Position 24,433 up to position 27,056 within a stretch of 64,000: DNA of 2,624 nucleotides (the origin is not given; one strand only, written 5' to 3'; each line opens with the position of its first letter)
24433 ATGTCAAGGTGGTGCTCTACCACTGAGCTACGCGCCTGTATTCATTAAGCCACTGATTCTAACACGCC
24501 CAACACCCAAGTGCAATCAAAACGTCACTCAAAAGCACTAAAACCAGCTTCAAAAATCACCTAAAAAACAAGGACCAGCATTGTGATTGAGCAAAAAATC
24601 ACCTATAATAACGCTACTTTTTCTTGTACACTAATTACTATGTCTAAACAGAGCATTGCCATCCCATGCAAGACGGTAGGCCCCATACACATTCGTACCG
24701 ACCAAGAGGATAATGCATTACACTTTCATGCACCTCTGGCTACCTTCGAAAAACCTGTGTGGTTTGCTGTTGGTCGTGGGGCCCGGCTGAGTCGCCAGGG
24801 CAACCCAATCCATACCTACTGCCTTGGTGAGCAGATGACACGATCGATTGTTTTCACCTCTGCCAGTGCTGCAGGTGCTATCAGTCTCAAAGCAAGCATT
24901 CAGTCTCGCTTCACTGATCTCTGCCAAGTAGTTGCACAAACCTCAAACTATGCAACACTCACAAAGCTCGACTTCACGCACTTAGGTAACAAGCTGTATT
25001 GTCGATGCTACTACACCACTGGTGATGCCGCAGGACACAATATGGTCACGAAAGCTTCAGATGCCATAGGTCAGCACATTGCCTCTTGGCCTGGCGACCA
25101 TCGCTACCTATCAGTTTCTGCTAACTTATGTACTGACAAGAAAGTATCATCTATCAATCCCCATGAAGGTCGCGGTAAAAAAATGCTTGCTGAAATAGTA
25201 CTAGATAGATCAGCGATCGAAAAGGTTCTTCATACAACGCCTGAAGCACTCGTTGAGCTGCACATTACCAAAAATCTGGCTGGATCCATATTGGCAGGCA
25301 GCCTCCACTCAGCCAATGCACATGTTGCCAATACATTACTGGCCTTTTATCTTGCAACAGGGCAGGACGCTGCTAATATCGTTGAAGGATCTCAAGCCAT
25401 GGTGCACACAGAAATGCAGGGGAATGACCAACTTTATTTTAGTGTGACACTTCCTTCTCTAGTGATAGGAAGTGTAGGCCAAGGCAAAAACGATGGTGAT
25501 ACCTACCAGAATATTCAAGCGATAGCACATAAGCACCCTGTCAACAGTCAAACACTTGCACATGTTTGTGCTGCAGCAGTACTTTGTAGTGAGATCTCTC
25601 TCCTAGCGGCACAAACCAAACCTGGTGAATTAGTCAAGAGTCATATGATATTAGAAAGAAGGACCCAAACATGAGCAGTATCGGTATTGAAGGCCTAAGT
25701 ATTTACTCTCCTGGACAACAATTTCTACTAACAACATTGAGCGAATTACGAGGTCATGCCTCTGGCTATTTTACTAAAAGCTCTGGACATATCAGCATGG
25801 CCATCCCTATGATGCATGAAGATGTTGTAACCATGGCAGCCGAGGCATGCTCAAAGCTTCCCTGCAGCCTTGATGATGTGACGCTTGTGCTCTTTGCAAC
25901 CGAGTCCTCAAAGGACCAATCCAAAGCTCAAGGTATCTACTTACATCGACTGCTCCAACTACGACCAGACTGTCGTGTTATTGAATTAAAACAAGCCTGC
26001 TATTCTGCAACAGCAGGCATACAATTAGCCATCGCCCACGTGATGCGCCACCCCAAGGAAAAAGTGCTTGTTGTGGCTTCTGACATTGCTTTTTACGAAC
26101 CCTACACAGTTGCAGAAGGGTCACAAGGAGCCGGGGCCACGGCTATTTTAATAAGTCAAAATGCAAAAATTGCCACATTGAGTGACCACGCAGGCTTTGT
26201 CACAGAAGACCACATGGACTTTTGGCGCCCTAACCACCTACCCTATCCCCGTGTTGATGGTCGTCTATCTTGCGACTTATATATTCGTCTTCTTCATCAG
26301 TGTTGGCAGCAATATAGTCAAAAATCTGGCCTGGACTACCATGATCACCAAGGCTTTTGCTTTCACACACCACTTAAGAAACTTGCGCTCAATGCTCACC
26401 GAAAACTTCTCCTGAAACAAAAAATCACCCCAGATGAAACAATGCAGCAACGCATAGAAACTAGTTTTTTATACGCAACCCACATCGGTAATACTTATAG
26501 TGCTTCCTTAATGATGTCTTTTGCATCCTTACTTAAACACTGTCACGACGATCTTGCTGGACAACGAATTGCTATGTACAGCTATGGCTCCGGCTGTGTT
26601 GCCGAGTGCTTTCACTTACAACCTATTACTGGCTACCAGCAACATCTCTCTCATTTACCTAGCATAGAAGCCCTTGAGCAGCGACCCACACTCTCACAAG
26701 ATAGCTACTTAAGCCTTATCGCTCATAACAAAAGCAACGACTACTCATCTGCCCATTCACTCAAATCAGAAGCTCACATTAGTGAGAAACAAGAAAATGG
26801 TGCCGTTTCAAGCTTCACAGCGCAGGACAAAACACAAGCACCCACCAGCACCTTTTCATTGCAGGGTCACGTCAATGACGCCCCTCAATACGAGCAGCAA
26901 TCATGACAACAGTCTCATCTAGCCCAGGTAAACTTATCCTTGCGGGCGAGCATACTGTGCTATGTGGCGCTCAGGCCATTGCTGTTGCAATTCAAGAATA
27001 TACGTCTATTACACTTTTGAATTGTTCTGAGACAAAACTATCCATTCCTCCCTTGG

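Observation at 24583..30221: Complete six-gene mevalonate pathway operon in a gammaproteobacterium, abutting tRNA-Val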

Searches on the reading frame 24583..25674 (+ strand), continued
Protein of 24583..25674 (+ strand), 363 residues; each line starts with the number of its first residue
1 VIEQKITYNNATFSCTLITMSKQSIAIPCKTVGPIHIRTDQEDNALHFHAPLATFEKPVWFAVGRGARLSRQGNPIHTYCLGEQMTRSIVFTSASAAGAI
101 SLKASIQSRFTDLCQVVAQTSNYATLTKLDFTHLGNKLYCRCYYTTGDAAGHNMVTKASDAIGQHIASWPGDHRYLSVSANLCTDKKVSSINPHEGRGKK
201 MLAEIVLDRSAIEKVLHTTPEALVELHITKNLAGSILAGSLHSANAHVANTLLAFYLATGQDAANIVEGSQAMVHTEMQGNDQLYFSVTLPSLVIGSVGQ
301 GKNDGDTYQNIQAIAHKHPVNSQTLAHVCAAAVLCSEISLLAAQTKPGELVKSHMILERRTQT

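Call 67: search_protein_families(library=pfam, max_evalue=0.00001, proteins=[L102:8736-9914:+, L102:6180-8693:+, L102:16560-16871:+, L102:17157-18137:+, L107:15839-17203:+, L107:17486-18670:+, L107:8533-9666:+, L125:15726-17090:+, L125:17117-19480:+, L158:12300-13043:+])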
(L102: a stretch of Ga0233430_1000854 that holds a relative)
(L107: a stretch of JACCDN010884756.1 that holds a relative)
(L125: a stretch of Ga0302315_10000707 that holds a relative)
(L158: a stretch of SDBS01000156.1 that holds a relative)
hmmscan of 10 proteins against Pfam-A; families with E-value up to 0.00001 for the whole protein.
L102:8736-9914:+ (392 aa): 1 family
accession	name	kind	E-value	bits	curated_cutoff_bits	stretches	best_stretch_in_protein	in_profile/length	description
PF05150.18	Legionella_OMP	-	1e-49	169.4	25.4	1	77-391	6-280/281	Legionella pneumophila major outer membrane protein precursor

L102:6180-8693:+ (837 aa): 0 families

L102:16560-16871:+ (103 aa): 0 families

L102:17157-18137:+ (326 aa): 4 families
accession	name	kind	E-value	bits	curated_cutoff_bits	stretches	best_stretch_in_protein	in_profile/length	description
PF04542.20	Sigma70_r2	-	4.6e-22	78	24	1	87-156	1-70/71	Sigma-70 region 2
PF04545.22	Sigma70_r4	-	8.5e-18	64.1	24.1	1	255-308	1-49/50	Sigma-70, region 4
PF04539.22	Sigma70_r3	-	2.9e-16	59.8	25.3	1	167-242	2-77/78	Sigma-70 region 3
PF00140.25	Sigma70_r1_2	-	2.3e-12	47.1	22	1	49-82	1-34/34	Sigma-70 factor, region 1.2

L107:15839-17203:+ (454 aa): 4 families
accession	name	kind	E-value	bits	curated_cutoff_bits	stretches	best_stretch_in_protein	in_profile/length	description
PF02163.28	Peptidase_M50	-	4.9e-64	216.1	27.2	1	10-440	1-220/221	Peptidase family M50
PF17820.7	PDZ_6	-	6e-14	52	27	1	228-278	4-54/54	PDZ domain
PF00595.29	PDZ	-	5.8e-07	30.2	23.2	0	226-276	29-80/81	PDZ domain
PF13180.12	PDZ_2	-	7.6e-07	29.8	27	1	224-287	14-78/80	PDZ domain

L107:17486-18670:+ (394 aa): 3 families
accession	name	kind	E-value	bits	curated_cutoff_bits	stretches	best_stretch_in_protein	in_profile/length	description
PF13191.12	AAA_16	-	4.2e-15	57.1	32.6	1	18-206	1-166/167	AAA ATPase domain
PF13401.12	AAA_22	-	3.4e-10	40.8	27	1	41-209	4-123/130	AAA domain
PF01637.24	ATPase_2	-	3.7e-08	33.9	33.2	1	45-191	23-132/225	ATPase domain predominantly from Archaea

L107:8533-9666:+ (377 aa): 1 family
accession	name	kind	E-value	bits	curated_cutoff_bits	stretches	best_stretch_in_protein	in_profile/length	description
PF13676.11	TIR_2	-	3.4e-07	31.2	28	1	31-130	1-93/122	TIR domain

L125:15726-17090:+ (454 aa): 5 families
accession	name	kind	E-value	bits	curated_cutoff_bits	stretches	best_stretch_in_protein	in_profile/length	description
PF02163.28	Peptidase_M50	-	6.3e-68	228.9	27.2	1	10-438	1-220/221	Peptidase family M50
PF17820.7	PDZ_6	-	4.4e-21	74.8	27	1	225-278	1-54/54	PDZ domain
PF13180.12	PDZ_2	-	9.2e-17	61.5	27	1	224-287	14-78/80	PDZ domain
PF00595.29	PDZ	-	5.4e-12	46.4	23.2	1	212-260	10-63/81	PDZ domain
PF04495.20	GRASP55_65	-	4.5e-06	27.5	27.7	0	226-306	47-127/138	GRASP55/65 PDZ-like domain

L125:17117-19480:+ (787 aa): 3 families
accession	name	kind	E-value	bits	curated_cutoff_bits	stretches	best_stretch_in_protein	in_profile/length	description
PF01103.29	Omp85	-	6.2e-71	240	24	1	461-787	1-325/325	Omp85 superfamily domain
PF07244.20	POTRA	-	5.6e-57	190.8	21.3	3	188-275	2-79/79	Surface antigen variable number repeat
PF08478.15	POTRA_1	-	1.7e-07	31.9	23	0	188-235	2-46/69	POTRA domain, FtsQ-type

L158:12300-13043:+ (247 aa): 2 families
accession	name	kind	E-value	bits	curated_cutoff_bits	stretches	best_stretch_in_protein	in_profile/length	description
PF01551.29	Peptidase_M23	-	1.1e-28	99.6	28.7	1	144-237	3-96/96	Peptidase family M23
PF01476.26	LysM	-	5.1e-15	55.6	20.9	1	43-85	1-42/43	LysM domain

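Call 68: search_protein_families(library=pfam, max_evalue=0.00001, proteins=[L107:5542-6264:+, L107:6276-6833:+, L107:6833-7660:+, L107:7678-8493:+, L125:3950-8752:+, L125:8781-9584:+, L125:9588-9890:+, L125:19459-20034:+, L084:15721-16044:-, L102:4076-6121:+])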
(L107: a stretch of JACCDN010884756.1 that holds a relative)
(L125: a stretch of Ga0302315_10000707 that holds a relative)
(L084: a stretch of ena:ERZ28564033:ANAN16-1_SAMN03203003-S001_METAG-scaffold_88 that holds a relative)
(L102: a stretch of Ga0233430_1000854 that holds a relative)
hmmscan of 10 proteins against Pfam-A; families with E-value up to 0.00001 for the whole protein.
L107:5542-6264:+ (240 aa): 1 family
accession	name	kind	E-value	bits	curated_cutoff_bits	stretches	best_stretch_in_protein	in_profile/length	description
PF00696.33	AA_kinase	-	1.1e-29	104.3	24.9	1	11-219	2-234/234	Amino acid kinase family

L107:6276-6833:+ (185 aa): 1 family
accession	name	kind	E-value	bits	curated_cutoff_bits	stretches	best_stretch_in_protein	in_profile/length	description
PF01765.24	RRF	-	1.2e-61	207.7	29.7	1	21-183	2-164/164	Ribosome recycling factor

L107:6833-7660:+ (275 aa): 1 family
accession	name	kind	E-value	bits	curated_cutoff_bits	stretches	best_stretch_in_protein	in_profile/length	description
PF01255.24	Prenyltransf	-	4.7e-84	281.8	27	1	10-230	1-219/219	Putative undecaprenyl diphosphate synthase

L107:7678-8493:+ (271 aa): 1 family
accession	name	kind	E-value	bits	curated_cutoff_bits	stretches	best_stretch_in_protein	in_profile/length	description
PF01148.25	CTP_transf_1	-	2.5e-55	188.6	24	1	3-264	1-258/264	Cytidylyltransferase family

L125:3950-8752:+ (1600 aa): 7 families
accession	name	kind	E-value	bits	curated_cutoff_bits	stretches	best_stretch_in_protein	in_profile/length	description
PF00501.34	AMP-binding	-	4.6e-71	240.1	29.9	1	611-955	1-384/384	AMP-binding enzyme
PF07993.18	NAD_binding_4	-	1.2e-57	195.5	20.1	1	1230-1468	1-258/258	Male sterility protein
PF00551.24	Formyl_trans_N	-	8.3e-13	48.9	26.1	1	109-189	88-168/181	Formyl transferase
PF00550.31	PP-binding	-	2.8e-12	47.1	20.8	1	1124-1186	3-67/67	Phosphopantetheine attachment site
PF13193.12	AMP-binding_C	-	3.7e-11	44.2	24.5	1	1018-1093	2-76/76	AMP-binding enzyme C-terminal domain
PF02911.23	Formyl_trans_C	-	1.8e-09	38.1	21.1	1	232-326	6-96/100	Formyl transferase, C-terminal domain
PF01370.27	Epimerase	-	2.5e-09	37.3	20.9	1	1228-1427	1-178/240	NAD dependent epimerase/dehydratase family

L125:8781-9584:+ (267 aa): 1 family
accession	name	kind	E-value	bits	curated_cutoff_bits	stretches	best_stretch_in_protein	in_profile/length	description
PF01925.25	TauE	-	8.3e-43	147.2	32.6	1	10-258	1-237/237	Sulfite exporter TauE/SafE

L125:9588-9890:+ (100 aa): 1 family
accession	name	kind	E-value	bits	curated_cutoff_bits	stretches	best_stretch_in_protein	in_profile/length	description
PF07843.16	DUF1634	-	1.7e-09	38.2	27.5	1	42-91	53-102/102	Protein of unknown function (DUF1634)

L125:19459-20034:+ (191 aa): 1 family
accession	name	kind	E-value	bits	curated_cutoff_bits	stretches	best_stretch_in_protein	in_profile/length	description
PF03938.19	OmpH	-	1.5e-26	93.7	32.4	1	46-185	1-141/141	Outer membrane protein (OmpH-like)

L084:15721-16044:- (107 aa): 0 families

L102:4076-6121:+ (681 aa): 0 families

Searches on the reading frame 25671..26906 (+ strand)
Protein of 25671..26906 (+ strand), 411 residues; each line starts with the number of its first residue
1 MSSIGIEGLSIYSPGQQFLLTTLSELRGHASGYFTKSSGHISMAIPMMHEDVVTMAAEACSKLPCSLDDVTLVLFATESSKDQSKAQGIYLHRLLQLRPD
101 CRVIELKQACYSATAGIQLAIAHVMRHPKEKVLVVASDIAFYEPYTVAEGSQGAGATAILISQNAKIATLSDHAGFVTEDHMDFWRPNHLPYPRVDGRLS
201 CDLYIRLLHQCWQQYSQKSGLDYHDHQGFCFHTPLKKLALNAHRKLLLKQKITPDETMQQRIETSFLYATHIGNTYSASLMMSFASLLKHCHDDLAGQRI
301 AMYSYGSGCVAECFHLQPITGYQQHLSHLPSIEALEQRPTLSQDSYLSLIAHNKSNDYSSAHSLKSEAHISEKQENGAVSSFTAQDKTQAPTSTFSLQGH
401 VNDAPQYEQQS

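Call 6: search_protein_families(library=pfam, proteins=[window:25671-26906:+])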
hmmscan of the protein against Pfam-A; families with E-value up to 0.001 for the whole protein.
window:25671-26906:+ (411 aa): 3 families
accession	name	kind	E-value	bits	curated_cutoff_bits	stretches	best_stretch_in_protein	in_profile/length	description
PF08540.16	HMG_CoA_synt_C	-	5.4e-24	85.8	25.1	2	255-352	137-240/280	Hydroxymethylglutaryl-coenzyme A synthase C terminal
PF01154.23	HMG_CoA_synt_N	-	7.2e-12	46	25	1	3-165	4-173/174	Hydroxymethylglutaryl-coenzyme A synthase N terminal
PF00195.25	Chal_sti_synt_N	-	0.00064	19.7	27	0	41-140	88-191/225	Chalcone and stilbene synthases, N-terminal domain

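Call 7: search_protein_families(library=ncbifam, proteins=[window:25671-26906:+])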
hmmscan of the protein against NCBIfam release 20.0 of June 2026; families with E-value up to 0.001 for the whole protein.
window:25671-26906:+ (411 aa): 9 families
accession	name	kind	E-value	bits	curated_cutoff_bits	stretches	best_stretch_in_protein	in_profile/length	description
TIGR01835.1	HMG-CoA-S_prok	equivalog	3.8e-108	361.7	360.35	1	4-370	1-370/382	hydroxymethylglutaryl-CoA synthase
NF003274.0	PRK04262.1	equivalog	2.5e-40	138.5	244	1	4-332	3-322/347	hydroxymethylglutaryl-CoA synthase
TIGR01833.1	HMG-CoA-S_euk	equivalog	5.5e-40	137.8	286.2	2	3-255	4-275/457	hydroxymethylglutaryl-CoA synthase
NF041302.1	HMG_CoAsyn_Halo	equivalog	3.1e-39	135.2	800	2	1-242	1-258/443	hydroxymethylglutaryl-CoA synthase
TIGR00748.1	HMG_CoA_syn_Arc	equivalog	4.4e-29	101.8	353.35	1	38-330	36-319/345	hydroxymethylglutaryl-CoA synthase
NF006829.0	PRK09352.1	subfamily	3.1e-05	23.1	249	1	53-308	54-311/322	beta-ketoacyl-ACP synthase 3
NF006720.0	PRK09258.1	equivalog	0.00028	20.3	285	0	52-136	65-149/338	3-oxoacyl-ACP synthase III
NF005703.0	PRK07515.1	equivalog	0.00049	19.1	304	0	47-140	95-186/373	beta-ketoacyl-ACP synthase III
TIGR00747.1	fabH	subfamily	0.0009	18.4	292.1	0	53-163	52-170/322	beta-ketoacyl-ACP synthase III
